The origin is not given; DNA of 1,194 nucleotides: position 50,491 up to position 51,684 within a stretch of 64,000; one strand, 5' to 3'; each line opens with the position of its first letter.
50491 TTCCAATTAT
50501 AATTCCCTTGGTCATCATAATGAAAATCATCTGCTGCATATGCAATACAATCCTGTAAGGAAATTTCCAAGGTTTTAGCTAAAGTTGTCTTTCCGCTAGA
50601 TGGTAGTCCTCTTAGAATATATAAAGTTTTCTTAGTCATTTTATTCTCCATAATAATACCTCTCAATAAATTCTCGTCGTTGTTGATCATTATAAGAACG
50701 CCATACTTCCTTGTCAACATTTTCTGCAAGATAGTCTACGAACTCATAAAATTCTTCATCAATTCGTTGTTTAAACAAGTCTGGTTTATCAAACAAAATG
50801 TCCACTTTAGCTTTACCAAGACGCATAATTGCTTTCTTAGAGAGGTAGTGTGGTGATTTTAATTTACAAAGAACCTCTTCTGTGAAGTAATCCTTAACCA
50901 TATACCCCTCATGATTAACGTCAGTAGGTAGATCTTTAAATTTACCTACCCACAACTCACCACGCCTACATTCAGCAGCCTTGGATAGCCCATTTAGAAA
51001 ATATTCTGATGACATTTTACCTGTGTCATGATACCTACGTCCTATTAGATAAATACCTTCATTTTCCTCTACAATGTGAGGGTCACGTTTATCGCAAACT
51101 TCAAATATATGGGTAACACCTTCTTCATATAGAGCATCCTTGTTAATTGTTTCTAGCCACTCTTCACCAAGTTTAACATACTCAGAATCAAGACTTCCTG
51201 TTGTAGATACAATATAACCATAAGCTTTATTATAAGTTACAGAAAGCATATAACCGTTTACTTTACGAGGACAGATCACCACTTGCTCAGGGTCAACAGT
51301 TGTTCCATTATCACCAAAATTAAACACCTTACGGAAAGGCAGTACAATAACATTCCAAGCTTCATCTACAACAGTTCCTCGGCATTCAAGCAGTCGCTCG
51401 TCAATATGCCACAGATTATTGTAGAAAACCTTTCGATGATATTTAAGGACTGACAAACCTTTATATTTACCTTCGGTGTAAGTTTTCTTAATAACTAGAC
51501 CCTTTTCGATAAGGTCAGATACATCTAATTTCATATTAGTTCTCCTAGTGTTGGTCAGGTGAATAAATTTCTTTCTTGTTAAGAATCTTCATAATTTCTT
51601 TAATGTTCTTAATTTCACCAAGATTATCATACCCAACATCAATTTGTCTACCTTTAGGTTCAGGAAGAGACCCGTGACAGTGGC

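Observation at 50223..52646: Four-gene RNA end-healing and sealing cassette built from split enzymes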

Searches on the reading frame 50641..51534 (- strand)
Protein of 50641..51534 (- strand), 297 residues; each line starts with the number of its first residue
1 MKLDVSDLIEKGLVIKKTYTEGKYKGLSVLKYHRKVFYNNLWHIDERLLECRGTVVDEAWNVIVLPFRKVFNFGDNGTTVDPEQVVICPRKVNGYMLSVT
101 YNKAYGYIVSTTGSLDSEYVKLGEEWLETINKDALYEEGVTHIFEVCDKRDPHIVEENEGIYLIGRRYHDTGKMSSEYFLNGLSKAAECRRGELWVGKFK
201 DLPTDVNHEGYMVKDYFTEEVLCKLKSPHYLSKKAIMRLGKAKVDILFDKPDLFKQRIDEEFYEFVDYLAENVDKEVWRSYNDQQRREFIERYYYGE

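Call 3: search_protein_families(library=pfam, proteins=[window:50641-51534:-], max_evalue=0.1)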
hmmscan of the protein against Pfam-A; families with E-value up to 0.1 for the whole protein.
window:50641-51534:- (297 aa): 1 family
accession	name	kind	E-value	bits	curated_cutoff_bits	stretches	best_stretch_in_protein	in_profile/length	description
PF09511.15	RNA_lig_T4_1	-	4.5e-09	36.9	28.3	1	50-171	1-150/227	RNA ligase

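Call 4: search_protein_families(library=phrogs, proteins=[window:50641-51534:-], max_evalue=0.01)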
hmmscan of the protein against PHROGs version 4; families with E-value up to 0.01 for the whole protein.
window:50641-51534:- (297 aa): 1 family
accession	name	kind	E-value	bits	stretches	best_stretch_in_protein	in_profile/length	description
phrog_562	-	tail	1.6e-55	189.5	1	10-289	17-327/377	RNA ligase and tail fiber protein attachment catalyst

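Call 5: search_protein_families(library=ncbifam, proteins=[window:50641-51534:-], max_evalue=0.1)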
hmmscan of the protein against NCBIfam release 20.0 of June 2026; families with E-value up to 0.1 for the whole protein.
window:50641-51534:- (297 aa): 1 family
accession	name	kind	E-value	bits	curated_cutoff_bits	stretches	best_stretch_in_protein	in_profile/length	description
NF006578.0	PRK09103.1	equivalog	0.099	10.6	813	0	211-294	118-197/761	class 1a ribonucleoside-diphosphate reductase subunit alpha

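Call 7: search_solved_structures(query=window:50641-51534:-, max_evalue=1, show_alignments=2)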
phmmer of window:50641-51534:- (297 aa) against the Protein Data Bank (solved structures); distinct sequences matched with E-value up to 1: 0.

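Call 10: find_homologous_proteins(query=window:50641-51534:-, max_evalue=0.001)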
Query window:50641-51534:- (297 aa): 571 proteins with E <= 0.001 among 1462 candidates; the best 120 are listed.
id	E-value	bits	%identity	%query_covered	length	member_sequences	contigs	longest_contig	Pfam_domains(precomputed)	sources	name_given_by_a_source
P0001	1.8e-200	682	100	100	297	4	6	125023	PF09511.16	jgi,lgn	jgi:hypothetical protein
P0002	1.1e-136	473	74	100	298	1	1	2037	PF09511.16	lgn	-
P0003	5.2e-130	451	65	100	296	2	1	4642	PF09511.16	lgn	-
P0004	6.4e-129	448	67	100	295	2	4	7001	PF09511.16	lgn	-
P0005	1.9e-126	439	65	99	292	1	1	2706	PF09511.16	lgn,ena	-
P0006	2.0e-126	439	65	100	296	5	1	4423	PF09511.16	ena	-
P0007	8.4e-125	434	71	88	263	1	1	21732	PF09511.16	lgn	-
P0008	1.8e-120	420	63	100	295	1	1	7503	PF09511.16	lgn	-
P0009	3.4e-117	409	63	99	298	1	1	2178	PF09511.16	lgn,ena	-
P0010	1.8e-116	407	62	100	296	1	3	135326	PF09511.16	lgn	-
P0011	1.1e-113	397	61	100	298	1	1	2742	-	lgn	-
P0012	1.2e-112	394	61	99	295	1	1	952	PF09511.16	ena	-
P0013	1.5e-112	394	59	99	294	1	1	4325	PF09511.16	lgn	-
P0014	7.0e-112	392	61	100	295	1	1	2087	-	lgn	-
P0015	1.8e-111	390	61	99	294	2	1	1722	PF09511.16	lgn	-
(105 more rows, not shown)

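Call 11: search_dna_similar(query=window:50641-51534:-, collection=phages, mode=protein, max_rows=60, rows=spread)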
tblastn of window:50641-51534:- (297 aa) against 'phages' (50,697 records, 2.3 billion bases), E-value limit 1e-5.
Records with a match: 610; places in all: 613; records where one place covers at least 80% of the query: 604.
Best place of each record, by identity: 60-80% 1; <60% 609.
By first word of the organism name: Escherichia 199; Pseudomonas 175; Vibrio 84; Klebsiella 36; Acinetobacter 24; Campylobacter 23; Salmonella 14; Aeromonas 13; Cronobacter 7; Erwinia 6; and 18 more.
By host as written in the record: Escherichia coli 57; - 52; Pseudomonas aeruginosa 51; Vibrio harveyi BAA-1116 36; Escherichia coli K-12 MG1655 26; Pseudomonas aeruginosa PAO1 25; Campylobacter jejuni 21; Pseudomonas syringae pv. actinidiae 18; and 160 more.
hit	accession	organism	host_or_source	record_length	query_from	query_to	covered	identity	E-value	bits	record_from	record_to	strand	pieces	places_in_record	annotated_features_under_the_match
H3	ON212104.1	Vibrio phage VnaP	Vibrio natriegens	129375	1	297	100%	68.0%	6e-130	412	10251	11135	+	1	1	putative RNA ligase 1/tail attachment protein | ATPase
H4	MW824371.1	Vibrio phage 184E37.1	Vibrio crassostreae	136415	1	297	100%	55.7%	2e-99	325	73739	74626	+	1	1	hypothetical protein (x2)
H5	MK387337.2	Vibrio phage Va1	Vibrio alginolyticus NBRC 15630 = ATCC ...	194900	1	294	99%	50.2%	4e-91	301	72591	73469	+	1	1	putative RNA ligase 1/tail attachment protein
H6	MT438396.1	Klebsiella phage KPP-1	Klebsiella pneumoniae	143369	1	297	100%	47.7%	6e-80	269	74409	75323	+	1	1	RNA ligase | hypothetical protein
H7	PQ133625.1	Klebsiella phage P8734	Klebsiella pneumoniae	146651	1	294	99%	47.5%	1e-79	268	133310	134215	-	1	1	hypothetical protein (x2)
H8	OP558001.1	Klebsiella phage vB_KpnM_NDO71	Klebsiella pneumoniae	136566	1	294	99%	46.5%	9e-77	259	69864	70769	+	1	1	RNA ligase | putative ribonucleotide reductase of class III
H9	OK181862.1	Escherichia phage 24-2-1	Escherichia sp.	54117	1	296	100%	45.8%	2e-72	247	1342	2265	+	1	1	hypothetical protein (x2)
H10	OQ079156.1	Vibrio phage Rocket24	Vibrio harveyi BAA-1116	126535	1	294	99%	45.9%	2e-65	227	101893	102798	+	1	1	putative RNA ligase/tail attachment protein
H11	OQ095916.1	Vibrio phage Chloris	Vibrio harveyi BAA-1116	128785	1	294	99%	45.6%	4e-71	243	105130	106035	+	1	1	putative RNA ligase/tail attachment protein | hypothetical protein (x2)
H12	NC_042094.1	Vibrio phage Ceto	Vibrio harveyi BAA-1116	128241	1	294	99%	45.1%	1e-68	236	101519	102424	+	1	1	putative RNA ligase/tail attachment protein | hypothetical protein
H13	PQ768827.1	Vibrio phage Hades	Vibrio campbellii BB120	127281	1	294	99%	44.8%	3e-69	238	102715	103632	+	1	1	putative RNA ligase/tail attachment protein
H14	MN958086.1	Vibrio phage Bennett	Vibrio harveyi BAA-1116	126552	1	294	99%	44.6%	7e-69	237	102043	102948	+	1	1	putative RNA ligase/tail attachment protein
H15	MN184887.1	Erwinia phage pEp_SNUABM_01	Erwinia pyrifoliae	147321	2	296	99%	44.4%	1e-69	239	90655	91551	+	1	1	putative RNA ligase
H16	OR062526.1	Escherichia phage vB_EcoM_10C3_SA_NWU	Escherichia coli O177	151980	2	296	99%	44.0%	4e-70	241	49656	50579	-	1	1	hypothetical protein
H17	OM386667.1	Escherichia phage vB_EcoM_REC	Escherichia coli APEC BEN4358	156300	2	296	99%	44.0%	1e-69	239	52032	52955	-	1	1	putative RNA ligase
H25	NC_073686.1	Pseudomonas phage phiPsa267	Pseudomonas syringae pv. actinidiae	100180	8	295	97%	44.4%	2e-64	224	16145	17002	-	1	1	RNA ligase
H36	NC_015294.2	Pseudomonas phage PAK_P1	Pseudomonas aeruginosa PAK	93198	11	294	96%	43.6%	7e-58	205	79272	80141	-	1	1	RNA ligase and tail fiber protein attachment catalyst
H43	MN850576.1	Escherichia phage ime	Escherichia coli K-12 MG1655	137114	3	297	99%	41.5%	2e-62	218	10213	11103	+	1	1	RNA ligase 1 and tail attachment protein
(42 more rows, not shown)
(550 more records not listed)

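Call 13: find_related_loci(query=window:50641-51534:-, collection=viral_contigs, flank=6000)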
Query window:50641-51534:- (297 aa) in viral_contigs; peptide patterns used: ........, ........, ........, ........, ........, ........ (x = any residue, [..] = any of these).
16 stretches matched a pattern; 4 encode a relative of the query (tblastn E <= 1e-3); 3 distinct loci.
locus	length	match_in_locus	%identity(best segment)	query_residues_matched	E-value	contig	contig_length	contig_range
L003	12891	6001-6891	100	1-297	0e+0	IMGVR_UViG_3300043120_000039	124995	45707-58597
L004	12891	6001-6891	100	1-297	0e+0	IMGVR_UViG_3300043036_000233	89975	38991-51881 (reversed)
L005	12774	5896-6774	43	7-297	1e-68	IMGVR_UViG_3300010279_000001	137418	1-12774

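Call 39: search_solved_structures(query=A2, max_evalue=1, show_alignments=3)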
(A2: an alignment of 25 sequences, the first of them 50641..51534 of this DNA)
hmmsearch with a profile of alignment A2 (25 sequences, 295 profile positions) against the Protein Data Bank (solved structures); distinct sequences matched with E-value up to 1: 0.

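Call 42: find_related_loci(query=A2, collection=viral_contigs, flank=8000)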
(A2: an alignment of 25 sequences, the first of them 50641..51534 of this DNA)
Query A2 (297 aa) in viral_contigs; peptide patterns used: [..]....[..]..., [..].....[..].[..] (x = any residue, [..] = any of these).
98 stretches matched a pattern; 80 encode a relative of the query (tblastn E <= 1e-3); 80 distinct loci.
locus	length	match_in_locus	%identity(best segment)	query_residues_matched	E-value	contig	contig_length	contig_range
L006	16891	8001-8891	100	1-297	0e+0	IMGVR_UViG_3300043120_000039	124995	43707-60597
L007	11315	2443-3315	55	2-294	3e-107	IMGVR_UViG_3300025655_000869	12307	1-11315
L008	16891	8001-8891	100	1-297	0e+0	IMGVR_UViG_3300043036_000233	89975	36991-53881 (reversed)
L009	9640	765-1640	55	1-294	2e-103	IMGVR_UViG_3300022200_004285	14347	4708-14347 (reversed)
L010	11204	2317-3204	49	1-297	2e-89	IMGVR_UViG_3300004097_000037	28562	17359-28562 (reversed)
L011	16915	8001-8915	48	1-297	4e-83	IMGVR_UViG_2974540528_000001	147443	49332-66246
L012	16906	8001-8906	47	1-294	5e-81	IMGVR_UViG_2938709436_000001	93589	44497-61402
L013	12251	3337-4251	46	1-297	2e-80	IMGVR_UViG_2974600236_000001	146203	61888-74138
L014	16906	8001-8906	46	1-294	3e-79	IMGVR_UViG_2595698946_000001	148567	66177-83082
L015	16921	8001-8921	44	1-294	3e-74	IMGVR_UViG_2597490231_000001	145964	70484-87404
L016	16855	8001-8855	45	7-294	3e-74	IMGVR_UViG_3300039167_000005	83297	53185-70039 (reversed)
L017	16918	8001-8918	44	2-297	2e-73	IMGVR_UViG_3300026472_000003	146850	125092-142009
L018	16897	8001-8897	44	2-296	7e-73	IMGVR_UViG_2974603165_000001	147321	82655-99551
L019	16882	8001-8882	43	1-297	8e-73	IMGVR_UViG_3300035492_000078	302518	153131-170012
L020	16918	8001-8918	45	1-294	1e-72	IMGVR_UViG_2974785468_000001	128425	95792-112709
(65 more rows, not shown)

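Call 47: predict_structure(alignment_id=A2)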
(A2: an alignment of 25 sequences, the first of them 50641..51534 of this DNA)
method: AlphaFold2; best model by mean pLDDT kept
length: 297 residues; sequences in the alignment: 25
mean_pLDDT: 93.7   pTM: 0.88
mean pLDDT of the five models: 93.7, 93.5, 93.4, 93.1, 92.4
residues with pLDDT >= 90: 248; 70-90: 49; 50-70: 0; < 50: 0
segments of 3 or more residues with pLDDT < 50: none
pLDDT, mean of each block of 10 residues (from residue 1): 96 96 96 87 93 96 95 91 98 96 95 93 97 96 96 89 97 95 98 97 95 96 95 87 88 89 91 93 89 87
secondary structure, 60 per line:
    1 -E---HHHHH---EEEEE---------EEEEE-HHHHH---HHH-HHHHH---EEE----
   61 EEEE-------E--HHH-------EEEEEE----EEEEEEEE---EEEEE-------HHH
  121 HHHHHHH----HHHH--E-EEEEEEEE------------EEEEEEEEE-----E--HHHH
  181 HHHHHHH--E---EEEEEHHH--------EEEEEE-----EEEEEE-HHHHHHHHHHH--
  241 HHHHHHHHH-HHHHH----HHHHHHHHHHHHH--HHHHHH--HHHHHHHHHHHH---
elements in order: H6-10 E14-18 E28-32 H34-38 H46-50 E54-56 E61-64 E85-90 E95-102 E106-110 H118-127 H132-135 E140-147 E160-168 H177-187 E194-198 E210-215 E221-226 H228-238 H241-249 H251-255 H260-272 H275-280 H283-294

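Call 50: fold_search(model_id=the predicted structure, library=pdb)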
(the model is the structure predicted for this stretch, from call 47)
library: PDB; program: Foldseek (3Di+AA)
matches with E <= 10: 436; with E <= 0.001: 31
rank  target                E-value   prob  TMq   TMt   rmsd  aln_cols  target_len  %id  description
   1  5tt6                  3.0e-11  1.00  0.64  0.52   7.1       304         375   20  T4 RNA Ligase 1 (K99M) (released 2017-03-08)
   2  2c5u_A                4.3e-11  1.00  0.66  0.53   7.1       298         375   18  T4 RNA Ligase (Rnl1) Crystal Structure (released 2005-11-04)
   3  9qw7_A                7.9e-11  1.00  0.62  0.50   8.9       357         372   18  The crystal structure of the adenyly transferase domain of Candida glabrata tRNA ligase (released 2025-09-17)
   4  9do4                  1.7e-10  1.00  0.63  0.52   5.6       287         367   18  Structure of T4 RNA Ligase 1 bound to ATP and Mg (released 2024-10-02)
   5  9qw7_B                1.7e-10  1.00  0.60  0.49   9.0       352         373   18  The crystal structure of the adenyly transferase domain of Candida glabrata tRNA ligase (released 2025-09-17)
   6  8rbj_A                7.4e-10  1.00  0.60  0.46  10.7       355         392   15  Structure of fungal tRNA ligase in complex with RNA (released 2025-06-18)
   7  8uch                  9.5e-10  1.00  0.58  0.47   7.1       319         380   17  Thermophilic RNA Ligase from Palaeococcus pacificus K92A + ATP (released 2024-02-21)
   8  8ucf                  1.2e-09  1.00  0.57  0.46   7.4       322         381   15  Thermophilic RNA Ligase from Palaeococcus pacificus K238G (released 2024-02-21)
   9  6n67                  2.3e-09  1.00  0.61  0.48   9.9       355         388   13  Crystal structure of the ligase domain of fungal tRNA ligase Trl1 (released 2019-07-03)
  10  6n0t                  2.5e-09  1.00  0.60  0.48   8.8       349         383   16  tRNA ligase (released 2019-01-09)
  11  8ucg_A                3.6e-09  1.00  0.58  0.47   7.3       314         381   17  Thermophilic RNA Ligase from Palaeococcus pacificus K92A (released 2024-02-21)
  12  8uce_A                3.6e-09  1.00  0.57  0.47   7.3       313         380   16  Thermophilic RNA Ligase from Palaeococcus pacificus + AMP (released 2024-02-21)
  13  8uce_B                4.0e-09  1.00  0.56  0.45   7.8       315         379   18  Thermophilic RNA Ligase from Palaeococcus pacificus + AMP (released 2024-02-21)
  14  2vug_A                4.3e-09  1.00  0.58  0.48   7.2       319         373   12  The structure of an archaeal homodimeric RNA ligase (released 2008-06-03)
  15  8ucg_B                6.2e-09  1.00  0.58  0.47   7.2       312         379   17  Thermophilic RNA Ligase from Palaeococcus pacificus K92A (released 2024-02-21)
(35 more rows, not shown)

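Call 54: get_annotated_region(hit=H25, flank=3500)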
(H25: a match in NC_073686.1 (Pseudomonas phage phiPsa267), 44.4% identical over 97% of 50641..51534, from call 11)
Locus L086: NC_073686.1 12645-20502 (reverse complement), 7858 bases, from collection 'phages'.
description: Pseudomonas phage phiPsa267, complete genome.
organism: Pseudomonas phage phiPsa267 (NCBI taxid 1460361)
taxonomy: Viruses; Duplodnaviria; Heunggongvirae; Uroviricota; Caudoviricetes; Otagovirus; Otagovirus Psa374
host: Pseudomonas syringae pv. actinidiae; source: -; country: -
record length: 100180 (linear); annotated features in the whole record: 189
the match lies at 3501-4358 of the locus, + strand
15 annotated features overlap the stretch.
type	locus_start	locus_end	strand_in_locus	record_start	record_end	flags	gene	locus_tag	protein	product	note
CDS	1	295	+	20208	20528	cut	-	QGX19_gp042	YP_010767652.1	hypothetical protein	-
CDS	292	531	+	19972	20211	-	-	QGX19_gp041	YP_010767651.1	hypothetical protein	-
CDS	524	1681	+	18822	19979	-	-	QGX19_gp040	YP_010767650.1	DNA ligase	-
CDS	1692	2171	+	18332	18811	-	-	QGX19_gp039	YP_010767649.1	hypothetical protein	-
CDS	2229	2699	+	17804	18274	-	-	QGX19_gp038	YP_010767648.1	metal dependent phosphohydrolase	metal dependent phosphohydrolase, HD region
CDS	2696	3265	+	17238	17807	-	-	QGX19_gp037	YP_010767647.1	phosphohydrolase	Phosphohydrolase (MutT/nudix family protein)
CDS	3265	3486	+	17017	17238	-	-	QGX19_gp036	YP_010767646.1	hypothetical protein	-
CDS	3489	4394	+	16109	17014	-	-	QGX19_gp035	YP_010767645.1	RNA ligase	-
CDS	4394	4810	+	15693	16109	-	-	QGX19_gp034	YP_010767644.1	hypothetical protein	-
CDS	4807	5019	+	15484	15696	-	-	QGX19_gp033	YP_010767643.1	hypothetical protein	-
CDS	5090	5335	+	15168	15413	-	-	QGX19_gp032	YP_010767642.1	hypothetical protein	-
CDS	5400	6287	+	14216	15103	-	-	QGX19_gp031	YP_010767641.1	ribose-phosphate pyrophosphokinase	-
CDS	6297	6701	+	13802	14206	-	-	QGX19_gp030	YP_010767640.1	hypothetical protein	-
CDS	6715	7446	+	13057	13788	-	-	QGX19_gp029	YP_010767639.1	hypothetical protein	-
CDS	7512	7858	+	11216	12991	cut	-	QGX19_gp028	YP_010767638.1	nicotinamide phosphoribosyltransferase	-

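Call 55: get_annotated_region(hit=H43, flank=3500)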
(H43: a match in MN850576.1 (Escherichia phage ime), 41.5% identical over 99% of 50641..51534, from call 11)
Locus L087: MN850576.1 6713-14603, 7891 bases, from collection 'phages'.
description: Escherichia phage ime, complete genome.
organism: Escherichia phage ime (NCBI taxid 2696406)
taxonomy: Viruses; Duplodnaviria; Heunggongvirae; Uroviricota; Caudoviricetes; Vequintavirinae; Vequintavirus; Vequintavirus murica
host: Escherichia coli K-12 MG1655; source: wastewater; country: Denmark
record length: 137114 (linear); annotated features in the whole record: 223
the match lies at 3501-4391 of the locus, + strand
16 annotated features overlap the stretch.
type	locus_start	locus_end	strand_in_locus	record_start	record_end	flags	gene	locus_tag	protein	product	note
CDS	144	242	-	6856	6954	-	-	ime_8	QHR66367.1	hypothetical protein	Hypothetical protein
CDS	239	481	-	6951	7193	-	-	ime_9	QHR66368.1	hypothetical protein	PVOGs: VOG5323; Hypothetical protein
CDS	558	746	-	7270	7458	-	-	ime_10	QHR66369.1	hypothetical protein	PVOGs: VOG3959; Hypothetical protein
CDS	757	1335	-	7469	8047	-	-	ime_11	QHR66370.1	hypothetical protein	Hypothetical protein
repeat_region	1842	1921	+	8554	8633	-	-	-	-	-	-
repeat_region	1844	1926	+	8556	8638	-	-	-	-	-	-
CDS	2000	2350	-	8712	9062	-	-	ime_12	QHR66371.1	putative transcriptional regulator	putative transcriptional regulator [Escherichia phage FV3]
CDS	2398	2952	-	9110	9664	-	-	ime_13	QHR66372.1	putative phosphoesterase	putative phosphoesterase [Klebsiella phage vB_KpnM_KB57]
CDS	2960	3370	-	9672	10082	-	-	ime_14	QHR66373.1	putative phosphoesterase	putative phosphoesterase [Escherichia phage APCEc02]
CDS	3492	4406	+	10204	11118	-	-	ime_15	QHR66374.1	RNA ligase 1 and tail attachment protein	PVOGs: VOG4698; RNA ligase 1 and tail attachment protein [Escherichia phage FV3]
CDS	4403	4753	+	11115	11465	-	-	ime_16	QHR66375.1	hypothetical protein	PVOGs: VOG3807; 107 gene product [Salmonella phage PVP-SE1]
CDS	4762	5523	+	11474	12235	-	-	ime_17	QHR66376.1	putative Sir2-like protein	PVOGs: VOG1363; putative Sir2-like protein [Salmonella phage 7-11]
CDS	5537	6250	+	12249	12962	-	-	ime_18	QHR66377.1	putative Sir2-like protein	putative Sir2-like protein [Escherichia phage APCEc02]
CDS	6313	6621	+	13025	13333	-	-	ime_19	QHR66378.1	hypothetical protein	PVOGs: VOG5517; Hypothetical protein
CDS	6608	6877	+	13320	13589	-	-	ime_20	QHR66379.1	hypothetical protein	PVOGs: VOG1183; Hypothetical protein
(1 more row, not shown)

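Call 56: get_annotated_region(hit=H36, flank=3500)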
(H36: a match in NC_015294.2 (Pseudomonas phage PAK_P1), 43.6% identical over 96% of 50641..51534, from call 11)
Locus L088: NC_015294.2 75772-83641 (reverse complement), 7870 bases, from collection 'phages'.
description: Pseudomonas phage PAK_P1, complete genome.
organism: Pseudomonas phage PAK_P1 (NCBI taxid 743813)
taxonomy: Viruses; Duplodnaviria; Heunggongvirae; Uroviricota; Caudoviricetes; Pakpunavirus; Pakpunavirus PAKP1
host: Pseudomonas aeruginosa PAK; source: sewage water; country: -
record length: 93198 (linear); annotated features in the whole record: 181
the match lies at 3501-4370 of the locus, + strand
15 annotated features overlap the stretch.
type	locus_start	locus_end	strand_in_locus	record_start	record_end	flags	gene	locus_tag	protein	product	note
CDS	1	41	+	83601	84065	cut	-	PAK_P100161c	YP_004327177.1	hypothetical protein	-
CDS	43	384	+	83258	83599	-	-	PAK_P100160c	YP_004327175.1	hypothetical protein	-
CDS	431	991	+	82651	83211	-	-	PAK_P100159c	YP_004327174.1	endolysin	contains a cell wall hydrolase domain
CDS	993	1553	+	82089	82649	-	-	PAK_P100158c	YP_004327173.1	metal-dependent phosphohydrolase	-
CDS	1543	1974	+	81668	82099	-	-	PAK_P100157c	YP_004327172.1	hypothetical protein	-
CDS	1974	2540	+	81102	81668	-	-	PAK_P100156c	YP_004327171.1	phosphoesterase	-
CDS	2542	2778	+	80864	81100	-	-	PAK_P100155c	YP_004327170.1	hypothetical protein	-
CDS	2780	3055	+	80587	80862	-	-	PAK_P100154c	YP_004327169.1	HTH DNA binding protein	-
CDS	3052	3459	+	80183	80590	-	-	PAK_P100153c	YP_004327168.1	membrane protein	-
CDS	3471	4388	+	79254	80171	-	-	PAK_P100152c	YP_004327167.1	RNA ligase and tail fiber protein attachment catalyst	-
CDS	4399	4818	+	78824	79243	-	-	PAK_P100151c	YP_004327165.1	ATPase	-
CDS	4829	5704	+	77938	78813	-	-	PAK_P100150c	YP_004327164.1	ribose-phosphate pyrophosphokinase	-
CDS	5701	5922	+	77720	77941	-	-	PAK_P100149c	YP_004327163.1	hypothetical protein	-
CDS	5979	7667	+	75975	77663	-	-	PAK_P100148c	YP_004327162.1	nicotinamide phosphoribosyl transferase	-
CDS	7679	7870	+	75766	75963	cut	-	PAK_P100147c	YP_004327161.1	hypothetical protein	-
